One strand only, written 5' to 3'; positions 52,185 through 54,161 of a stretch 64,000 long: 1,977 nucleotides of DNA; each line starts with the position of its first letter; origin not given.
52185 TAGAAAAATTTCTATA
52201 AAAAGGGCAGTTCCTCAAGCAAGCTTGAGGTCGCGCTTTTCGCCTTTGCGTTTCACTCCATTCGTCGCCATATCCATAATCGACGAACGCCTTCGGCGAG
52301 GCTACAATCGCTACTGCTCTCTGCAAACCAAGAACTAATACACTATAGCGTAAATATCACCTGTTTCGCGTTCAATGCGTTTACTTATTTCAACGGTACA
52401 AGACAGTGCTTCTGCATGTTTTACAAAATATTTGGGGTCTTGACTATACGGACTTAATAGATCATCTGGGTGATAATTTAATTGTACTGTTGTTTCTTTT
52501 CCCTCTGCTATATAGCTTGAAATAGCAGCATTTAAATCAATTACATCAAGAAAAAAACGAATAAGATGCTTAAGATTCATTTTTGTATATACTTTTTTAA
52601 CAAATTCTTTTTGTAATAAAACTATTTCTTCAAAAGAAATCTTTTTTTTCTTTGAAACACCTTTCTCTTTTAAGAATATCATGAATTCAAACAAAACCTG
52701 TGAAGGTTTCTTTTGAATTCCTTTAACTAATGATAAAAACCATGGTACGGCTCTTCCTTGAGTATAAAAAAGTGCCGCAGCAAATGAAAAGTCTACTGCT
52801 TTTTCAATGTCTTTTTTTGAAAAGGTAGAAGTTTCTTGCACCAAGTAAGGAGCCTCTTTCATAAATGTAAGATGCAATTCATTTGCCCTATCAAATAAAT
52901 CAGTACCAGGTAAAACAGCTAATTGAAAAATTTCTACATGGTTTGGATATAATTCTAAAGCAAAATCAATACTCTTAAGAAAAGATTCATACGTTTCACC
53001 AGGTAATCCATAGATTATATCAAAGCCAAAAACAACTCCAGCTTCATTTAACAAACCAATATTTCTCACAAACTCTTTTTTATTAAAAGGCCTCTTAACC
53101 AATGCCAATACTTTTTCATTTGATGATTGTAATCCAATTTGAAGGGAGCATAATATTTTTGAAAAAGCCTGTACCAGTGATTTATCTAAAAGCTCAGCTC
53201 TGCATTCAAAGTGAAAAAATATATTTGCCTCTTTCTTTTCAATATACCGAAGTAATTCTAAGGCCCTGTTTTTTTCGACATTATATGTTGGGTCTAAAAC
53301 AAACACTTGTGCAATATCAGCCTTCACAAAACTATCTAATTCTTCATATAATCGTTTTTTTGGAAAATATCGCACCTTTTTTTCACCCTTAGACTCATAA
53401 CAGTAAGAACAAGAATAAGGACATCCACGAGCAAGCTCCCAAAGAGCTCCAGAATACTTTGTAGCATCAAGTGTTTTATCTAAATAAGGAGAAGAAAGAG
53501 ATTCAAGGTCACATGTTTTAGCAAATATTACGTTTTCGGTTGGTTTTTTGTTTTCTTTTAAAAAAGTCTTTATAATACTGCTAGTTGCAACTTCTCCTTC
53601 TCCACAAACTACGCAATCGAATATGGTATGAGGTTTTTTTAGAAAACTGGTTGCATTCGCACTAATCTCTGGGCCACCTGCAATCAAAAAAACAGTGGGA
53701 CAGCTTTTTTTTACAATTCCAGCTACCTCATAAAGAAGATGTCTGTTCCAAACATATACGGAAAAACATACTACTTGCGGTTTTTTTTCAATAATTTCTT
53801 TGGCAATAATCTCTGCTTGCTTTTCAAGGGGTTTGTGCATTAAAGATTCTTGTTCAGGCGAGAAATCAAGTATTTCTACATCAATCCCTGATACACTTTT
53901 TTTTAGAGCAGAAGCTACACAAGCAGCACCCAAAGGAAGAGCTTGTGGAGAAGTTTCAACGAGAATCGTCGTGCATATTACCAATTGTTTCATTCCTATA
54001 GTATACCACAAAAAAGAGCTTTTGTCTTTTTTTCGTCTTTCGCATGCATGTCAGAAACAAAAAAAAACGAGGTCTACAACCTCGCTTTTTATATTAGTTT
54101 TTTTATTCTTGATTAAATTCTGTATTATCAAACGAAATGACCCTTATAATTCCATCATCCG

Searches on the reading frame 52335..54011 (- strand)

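Call 83: search_protein_families(library=pfam, proteins=[window:52335-54011:-], max_evalue=0.00001)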
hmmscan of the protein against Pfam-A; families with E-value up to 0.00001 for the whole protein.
window:52335-54011:- (558 aa): 2 families
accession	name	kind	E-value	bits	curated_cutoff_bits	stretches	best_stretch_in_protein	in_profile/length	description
PF04055.27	Radical_SAM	-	1.8e-22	80.7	29.5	1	192-351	2-166/166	Radical SAM superfamily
PF02310.24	B12-binding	-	9.4e-15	54.9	32.1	1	21-144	9-118/121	B12 binding domain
